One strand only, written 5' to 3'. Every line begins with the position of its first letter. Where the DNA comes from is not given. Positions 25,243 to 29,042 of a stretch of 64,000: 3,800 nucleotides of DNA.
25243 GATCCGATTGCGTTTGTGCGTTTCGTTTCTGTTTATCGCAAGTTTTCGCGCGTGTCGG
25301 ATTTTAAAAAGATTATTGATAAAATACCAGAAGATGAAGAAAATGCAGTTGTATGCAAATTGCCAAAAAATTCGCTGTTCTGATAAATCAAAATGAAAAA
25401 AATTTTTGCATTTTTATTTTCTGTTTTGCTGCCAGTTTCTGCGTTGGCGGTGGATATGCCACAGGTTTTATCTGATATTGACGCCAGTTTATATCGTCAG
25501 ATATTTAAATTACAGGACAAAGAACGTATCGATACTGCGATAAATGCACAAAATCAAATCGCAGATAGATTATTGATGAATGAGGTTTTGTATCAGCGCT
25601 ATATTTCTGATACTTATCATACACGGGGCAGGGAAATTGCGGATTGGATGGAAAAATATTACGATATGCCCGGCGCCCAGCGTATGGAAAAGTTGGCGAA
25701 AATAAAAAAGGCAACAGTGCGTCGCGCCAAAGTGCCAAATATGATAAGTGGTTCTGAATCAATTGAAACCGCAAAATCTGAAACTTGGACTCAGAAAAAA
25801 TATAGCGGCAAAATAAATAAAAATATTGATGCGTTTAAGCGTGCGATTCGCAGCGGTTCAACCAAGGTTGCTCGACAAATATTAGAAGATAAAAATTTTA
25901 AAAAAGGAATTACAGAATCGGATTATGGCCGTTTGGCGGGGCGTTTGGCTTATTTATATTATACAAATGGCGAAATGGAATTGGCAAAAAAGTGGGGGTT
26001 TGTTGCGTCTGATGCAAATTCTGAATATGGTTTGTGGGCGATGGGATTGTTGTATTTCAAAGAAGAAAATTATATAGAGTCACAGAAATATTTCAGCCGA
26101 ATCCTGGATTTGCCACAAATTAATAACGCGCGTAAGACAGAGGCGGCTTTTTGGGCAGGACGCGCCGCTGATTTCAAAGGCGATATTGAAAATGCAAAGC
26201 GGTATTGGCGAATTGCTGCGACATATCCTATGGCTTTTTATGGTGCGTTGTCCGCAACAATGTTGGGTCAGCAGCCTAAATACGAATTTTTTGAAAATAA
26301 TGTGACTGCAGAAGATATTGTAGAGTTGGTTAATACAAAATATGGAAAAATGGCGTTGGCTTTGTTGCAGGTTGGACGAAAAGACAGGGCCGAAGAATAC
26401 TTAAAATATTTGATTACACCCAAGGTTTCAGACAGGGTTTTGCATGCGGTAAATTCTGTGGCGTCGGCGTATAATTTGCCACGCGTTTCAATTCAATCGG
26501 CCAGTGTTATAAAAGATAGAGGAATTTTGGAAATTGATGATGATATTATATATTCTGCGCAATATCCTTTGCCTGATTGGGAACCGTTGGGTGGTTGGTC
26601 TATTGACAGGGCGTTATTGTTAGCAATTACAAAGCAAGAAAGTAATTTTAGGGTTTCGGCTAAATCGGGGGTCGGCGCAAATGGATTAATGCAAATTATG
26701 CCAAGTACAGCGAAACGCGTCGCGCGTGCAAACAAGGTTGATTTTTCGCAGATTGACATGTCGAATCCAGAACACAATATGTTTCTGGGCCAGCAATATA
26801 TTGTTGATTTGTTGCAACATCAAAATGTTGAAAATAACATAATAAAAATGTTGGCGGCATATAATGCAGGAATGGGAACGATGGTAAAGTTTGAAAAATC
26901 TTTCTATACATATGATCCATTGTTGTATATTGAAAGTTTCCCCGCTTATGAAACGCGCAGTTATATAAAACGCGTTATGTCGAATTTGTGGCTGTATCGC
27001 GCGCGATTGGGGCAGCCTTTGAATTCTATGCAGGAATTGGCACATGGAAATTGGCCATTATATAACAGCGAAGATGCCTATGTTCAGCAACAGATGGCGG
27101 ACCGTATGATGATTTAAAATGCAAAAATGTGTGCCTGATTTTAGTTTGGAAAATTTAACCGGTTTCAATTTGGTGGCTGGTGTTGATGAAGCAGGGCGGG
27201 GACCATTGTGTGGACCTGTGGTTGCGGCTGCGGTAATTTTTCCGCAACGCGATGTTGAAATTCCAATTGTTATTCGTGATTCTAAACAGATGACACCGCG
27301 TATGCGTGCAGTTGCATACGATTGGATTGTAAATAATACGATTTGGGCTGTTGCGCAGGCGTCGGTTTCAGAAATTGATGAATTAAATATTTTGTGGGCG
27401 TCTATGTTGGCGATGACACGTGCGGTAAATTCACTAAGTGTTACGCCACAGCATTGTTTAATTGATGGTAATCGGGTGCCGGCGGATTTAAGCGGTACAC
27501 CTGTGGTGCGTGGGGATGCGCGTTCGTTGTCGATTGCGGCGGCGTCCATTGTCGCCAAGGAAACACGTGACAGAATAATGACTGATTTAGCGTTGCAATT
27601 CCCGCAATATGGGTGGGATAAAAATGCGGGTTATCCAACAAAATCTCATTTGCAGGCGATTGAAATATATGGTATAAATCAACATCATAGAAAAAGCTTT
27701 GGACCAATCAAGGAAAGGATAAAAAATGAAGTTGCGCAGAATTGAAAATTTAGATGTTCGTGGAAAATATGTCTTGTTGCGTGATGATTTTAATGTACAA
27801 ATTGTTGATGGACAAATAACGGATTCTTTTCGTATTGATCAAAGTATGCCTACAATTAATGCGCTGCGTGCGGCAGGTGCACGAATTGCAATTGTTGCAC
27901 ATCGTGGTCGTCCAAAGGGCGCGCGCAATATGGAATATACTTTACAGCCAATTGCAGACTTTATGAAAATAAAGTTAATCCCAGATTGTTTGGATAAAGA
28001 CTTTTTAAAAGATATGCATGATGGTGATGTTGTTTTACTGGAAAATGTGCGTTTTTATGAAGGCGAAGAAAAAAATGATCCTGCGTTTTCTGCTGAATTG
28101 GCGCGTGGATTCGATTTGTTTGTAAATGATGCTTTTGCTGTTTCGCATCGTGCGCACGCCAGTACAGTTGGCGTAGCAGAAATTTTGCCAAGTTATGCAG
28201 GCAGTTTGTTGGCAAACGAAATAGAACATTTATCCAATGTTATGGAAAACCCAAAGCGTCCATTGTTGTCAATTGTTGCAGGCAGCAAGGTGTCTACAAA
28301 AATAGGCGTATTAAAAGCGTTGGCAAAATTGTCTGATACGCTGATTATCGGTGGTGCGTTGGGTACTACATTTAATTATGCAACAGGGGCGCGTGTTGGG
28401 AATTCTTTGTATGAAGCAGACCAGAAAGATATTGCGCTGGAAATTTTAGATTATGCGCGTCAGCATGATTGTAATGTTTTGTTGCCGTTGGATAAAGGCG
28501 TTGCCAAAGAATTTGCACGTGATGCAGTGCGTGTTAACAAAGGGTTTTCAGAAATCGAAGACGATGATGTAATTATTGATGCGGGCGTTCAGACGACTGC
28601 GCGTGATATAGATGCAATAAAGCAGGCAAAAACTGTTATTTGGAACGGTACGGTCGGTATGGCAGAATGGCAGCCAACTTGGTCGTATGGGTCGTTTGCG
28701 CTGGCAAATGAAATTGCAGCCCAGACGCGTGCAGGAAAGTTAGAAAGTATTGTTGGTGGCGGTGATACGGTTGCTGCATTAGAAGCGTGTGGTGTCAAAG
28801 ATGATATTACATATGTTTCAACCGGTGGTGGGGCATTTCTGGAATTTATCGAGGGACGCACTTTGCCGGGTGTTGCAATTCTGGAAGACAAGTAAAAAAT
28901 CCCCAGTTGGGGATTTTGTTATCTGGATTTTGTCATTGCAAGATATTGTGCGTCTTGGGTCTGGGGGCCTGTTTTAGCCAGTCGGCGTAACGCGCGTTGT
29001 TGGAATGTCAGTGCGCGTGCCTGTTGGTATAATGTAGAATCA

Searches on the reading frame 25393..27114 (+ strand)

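Call 79: search_protein_families(library=pfam, proteins=[window:25393-27114:+], max_evalue=0.001)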
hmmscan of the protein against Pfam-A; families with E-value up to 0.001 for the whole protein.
window:25393-27114:+ (574 aa): 2 families
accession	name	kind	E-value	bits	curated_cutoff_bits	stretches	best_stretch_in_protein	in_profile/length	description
PF01464.25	SLT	-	1.9e-22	79.5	21.3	1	402-507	10-111/117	Transglycosylase SLT domain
PF13181.12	TPR_8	-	4.5e-05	23.7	25.7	0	215-240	5-30/34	Tetratricopeptide repeat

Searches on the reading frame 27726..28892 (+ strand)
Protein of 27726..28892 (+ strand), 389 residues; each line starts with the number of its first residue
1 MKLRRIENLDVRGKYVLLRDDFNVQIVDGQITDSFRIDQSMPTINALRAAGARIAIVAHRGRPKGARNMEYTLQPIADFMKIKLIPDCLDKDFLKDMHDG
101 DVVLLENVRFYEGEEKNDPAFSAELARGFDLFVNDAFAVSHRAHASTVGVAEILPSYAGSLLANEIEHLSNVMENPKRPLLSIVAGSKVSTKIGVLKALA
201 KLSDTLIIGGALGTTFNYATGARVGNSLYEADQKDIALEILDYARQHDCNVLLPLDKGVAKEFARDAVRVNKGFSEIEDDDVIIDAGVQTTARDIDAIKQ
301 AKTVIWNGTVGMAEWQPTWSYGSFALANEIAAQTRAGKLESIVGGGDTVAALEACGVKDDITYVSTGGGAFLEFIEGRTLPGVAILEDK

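Call 79: search_protein_families(library=pfam, proteins=[window:27726-28892:+], max_evalue=0.001)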
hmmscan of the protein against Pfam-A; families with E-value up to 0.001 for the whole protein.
window:27726-28892:+ (389 aa): 1 family
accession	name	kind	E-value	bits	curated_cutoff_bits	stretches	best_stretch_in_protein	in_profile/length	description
PF00162.24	PGK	-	8.5e-121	403.9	27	1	6-378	1-379/379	Phosphoglycerate kinase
